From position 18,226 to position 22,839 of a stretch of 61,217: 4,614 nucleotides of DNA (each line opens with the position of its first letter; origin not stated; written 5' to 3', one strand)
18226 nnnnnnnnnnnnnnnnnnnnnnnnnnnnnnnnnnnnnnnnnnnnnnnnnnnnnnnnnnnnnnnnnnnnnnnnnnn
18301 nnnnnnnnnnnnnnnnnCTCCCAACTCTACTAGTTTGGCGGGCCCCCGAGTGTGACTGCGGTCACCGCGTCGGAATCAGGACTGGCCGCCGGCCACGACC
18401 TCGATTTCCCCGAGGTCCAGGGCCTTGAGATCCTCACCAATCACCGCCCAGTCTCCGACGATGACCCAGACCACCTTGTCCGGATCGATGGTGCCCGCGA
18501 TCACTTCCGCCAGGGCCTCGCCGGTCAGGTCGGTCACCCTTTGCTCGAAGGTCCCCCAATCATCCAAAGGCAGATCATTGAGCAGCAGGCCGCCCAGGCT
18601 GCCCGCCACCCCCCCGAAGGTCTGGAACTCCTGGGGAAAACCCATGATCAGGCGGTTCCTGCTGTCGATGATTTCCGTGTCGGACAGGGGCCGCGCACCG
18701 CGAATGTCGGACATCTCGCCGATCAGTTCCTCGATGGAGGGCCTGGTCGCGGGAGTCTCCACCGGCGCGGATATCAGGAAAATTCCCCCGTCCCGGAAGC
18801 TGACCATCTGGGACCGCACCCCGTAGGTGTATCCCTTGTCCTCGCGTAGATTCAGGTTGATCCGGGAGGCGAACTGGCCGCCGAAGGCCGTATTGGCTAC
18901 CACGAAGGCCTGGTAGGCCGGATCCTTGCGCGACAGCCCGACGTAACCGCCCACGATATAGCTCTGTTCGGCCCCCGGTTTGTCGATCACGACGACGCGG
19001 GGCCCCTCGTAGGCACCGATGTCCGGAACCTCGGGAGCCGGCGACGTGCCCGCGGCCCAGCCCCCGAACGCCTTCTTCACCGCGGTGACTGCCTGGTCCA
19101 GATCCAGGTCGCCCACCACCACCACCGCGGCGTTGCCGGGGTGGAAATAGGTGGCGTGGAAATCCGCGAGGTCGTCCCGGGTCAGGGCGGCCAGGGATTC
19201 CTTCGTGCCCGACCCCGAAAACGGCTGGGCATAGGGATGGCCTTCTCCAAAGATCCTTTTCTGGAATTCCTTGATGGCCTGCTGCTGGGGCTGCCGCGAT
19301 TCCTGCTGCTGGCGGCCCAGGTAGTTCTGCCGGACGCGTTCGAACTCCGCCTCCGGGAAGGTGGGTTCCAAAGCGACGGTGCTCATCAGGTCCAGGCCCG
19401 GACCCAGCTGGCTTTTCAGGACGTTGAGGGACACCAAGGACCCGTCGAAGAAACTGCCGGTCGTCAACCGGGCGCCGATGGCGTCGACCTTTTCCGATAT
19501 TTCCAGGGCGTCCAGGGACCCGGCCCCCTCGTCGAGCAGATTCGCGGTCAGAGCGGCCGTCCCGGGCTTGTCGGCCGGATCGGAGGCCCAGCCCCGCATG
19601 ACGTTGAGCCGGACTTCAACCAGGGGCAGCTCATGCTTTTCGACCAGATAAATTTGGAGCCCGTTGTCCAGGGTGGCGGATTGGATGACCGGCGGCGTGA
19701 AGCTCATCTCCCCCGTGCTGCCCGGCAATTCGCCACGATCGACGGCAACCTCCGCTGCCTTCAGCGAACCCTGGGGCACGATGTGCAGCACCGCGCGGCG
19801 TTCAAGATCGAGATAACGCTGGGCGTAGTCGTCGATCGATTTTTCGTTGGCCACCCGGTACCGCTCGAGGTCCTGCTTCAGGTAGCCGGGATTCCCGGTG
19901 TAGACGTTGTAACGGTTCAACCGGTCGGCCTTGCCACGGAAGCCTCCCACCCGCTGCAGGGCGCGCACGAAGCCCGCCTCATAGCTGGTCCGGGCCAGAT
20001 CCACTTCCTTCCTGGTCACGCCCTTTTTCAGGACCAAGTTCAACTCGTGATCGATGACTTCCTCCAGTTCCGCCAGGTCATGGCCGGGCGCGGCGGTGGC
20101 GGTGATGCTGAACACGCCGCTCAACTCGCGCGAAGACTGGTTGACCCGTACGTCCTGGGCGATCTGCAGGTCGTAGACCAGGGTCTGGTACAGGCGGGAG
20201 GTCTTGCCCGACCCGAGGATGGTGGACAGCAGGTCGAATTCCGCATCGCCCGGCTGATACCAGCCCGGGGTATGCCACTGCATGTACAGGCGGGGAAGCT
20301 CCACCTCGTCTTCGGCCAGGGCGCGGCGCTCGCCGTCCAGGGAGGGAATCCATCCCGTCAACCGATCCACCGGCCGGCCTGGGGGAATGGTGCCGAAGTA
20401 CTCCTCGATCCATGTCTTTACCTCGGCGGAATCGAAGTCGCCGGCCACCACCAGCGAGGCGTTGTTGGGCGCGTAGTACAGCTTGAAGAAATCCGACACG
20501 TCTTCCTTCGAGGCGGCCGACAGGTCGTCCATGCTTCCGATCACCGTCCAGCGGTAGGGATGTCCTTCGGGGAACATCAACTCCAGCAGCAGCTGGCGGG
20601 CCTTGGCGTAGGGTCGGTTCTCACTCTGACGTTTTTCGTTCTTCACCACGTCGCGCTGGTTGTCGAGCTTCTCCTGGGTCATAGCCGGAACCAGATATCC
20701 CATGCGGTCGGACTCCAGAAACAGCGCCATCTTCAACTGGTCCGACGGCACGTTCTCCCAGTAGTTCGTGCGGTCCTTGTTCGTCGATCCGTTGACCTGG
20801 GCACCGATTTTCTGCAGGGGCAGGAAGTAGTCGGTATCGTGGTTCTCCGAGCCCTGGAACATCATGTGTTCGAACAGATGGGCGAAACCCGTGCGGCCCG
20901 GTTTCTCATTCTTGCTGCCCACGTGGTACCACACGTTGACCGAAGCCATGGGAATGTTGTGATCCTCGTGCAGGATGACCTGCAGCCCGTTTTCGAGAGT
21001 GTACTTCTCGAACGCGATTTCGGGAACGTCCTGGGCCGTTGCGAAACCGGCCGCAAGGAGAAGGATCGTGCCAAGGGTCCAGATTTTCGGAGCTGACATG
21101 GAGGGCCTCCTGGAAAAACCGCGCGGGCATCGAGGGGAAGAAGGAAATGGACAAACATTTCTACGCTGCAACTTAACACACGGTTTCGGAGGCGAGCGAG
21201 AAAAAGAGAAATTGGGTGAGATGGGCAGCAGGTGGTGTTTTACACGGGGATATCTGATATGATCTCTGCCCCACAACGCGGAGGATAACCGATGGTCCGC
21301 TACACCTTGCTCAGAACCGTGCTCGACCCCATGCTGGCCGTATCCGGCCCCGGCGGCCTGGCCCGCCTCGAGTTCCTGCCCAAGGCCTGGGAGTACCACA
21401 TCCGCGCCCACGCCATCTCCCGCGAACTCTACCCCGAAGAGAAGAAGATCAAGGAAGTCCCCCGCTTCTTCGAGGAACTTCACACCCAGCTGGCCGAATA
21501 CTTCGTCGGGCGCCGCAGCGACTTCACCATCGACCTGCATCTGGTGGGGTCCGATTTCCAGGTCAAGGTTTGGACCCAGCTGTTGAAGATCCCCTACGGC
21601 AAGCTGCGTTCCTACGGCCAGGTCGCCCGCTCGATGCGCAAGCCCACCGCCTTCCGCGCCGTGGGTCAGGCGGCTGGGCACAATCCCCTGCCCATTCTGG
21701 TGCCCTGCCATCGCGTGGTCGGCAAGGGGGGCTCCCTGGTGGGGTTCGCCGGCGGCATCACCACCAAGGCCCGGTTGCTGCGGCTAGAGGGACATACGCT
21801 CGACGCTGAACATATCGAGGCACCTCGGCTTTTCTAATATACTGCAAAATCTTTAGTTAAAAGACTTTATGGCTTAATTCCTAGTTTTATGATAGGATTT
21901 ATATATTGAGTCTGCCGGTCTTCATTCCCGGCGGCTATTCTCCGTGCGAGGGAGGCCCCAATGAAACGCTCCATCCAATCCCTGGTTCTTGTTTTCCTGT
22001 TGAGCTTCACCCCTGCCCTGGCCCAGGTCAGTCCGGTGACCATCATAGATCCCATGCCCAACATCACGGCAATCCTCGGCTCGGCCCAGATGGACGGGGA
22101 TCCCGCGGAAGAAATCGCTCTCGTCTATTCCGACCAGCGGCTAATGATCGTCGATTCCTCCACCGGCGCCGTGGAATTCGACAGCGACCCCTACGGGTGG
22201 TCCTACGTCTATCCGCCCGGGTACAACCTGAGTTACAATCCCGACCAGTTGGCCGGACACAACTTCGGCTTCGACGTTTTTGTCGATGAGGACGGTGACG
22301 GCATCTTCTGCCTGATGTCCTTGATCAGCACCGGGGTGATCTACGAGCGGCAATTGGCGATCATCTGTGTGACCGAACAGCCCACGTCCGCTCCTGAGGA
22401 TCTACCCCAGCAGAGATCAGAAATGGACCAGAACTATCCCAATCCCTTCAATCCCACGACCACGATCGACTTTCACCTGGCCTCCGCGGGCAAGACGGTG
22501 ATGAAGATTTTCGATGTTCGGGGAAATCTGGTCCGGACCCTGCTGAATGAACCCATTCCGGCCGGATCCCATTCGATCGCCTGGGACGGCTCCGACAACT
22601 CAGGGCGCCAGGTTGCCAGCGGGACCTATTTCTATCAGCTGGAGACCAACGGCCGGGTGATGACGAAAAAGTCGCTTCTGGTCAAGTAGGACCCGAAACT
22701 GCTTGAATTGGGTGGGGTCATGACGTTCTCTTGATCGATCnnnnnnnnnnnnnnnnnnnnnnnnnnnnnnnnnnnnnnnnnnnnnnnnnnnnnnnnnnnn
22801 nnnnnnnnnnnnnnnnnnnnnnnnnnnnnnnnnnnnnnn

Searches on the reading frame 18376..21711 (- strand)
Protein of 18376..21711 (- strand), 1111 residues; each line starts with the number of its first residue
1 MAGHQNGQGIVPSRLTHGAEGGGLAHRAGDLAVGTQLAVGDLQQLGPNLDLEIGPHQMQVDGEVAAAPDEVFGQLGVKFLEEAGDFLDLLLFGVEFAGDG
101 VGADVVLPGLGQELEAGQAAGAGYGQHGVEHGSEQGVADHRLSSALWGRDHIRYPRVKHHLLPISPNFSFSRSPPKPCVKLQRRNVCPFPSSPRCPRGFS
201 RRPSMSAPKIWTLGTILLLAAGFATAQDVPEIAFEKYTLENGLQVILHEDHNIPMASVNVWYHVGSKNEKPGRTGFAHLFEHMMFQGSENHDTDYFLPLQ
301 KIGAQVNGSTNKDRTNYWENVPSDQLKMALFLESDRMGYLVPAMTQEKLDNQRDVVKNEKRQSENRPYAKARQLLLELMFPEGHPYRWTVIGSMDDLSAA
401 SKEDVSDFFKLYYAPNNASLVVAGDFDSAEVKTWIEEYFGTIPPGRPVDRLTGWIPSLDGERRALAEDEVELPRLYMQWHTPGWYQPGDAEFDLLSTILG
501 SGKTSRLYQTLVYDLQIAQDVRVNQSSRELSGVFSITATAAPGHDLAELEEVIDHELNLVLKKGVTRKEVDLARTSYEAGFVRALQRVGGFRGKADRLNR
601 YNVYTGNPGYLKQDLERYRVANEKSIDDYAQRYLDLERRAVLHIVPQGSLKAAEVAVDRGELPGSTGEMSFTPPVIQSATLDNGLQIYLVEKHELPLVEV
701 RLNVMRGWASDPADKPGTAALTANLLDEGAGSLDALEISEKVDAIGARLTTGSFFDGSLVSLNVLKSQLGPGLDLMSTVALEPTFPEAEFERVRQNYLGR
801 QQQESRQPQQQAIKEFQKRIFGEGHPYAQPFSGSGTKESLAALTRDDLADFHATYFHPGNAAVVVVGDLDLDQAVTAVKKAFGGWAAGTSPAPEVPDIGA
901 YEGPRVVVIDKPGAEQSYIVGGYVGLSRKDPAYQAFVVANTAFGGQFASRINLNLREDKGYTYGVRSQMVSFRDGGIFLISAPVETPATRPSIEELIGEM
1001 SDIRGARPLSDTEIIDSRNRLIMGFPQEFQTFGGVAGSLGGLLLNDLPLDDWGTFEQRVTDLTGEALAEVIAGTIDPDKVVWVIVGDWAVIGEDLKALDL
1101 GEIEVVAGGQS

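Call 40: search_protein_families(library=pfam, proteins=[window:18376-21711:-], max_evalue=0.01)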
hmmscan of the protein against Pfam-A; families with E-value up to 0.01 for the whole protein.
window:18376-21711:- (1111 aa): 2 families
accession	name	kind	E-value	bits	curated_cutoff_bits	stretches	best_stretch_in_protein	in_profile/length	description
PF05193.26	Peptidase_M16_C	-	4.3e-71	239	23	2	401-576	3-180/181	Peptidase M16 inactive domain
PF00675.25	Peptidase_M16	-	3.5e-28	98.8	22.3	2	245-377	2-133/149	Insulinase (Peptidase family M16)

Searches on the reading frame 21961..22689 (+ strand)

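Call 40: search_protein_families(library=pfam, proteins=[window:21961-22689:+], max_evalue=0.01)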
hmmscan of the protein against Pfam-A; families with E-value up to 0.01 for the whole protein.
window:21961-22689:+ (242 aa): 3 families
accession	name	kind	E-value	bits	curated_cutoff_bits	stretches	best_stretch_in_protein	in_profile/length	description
PF13860.13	FlgD_ig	-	4.7e-13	49.4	27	1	173-229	18-75/79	FlgD Ig-like domain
PF18962.6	Por_Secre_tail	-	2.5e-07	31.3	27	1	159-238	2-73/75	Secretion system C-terminal sorting domain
PF13585.12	CHU_C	-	3.4e-05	24.3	27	1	168-237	19-81/86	CHU_C Type IX secretion signal domain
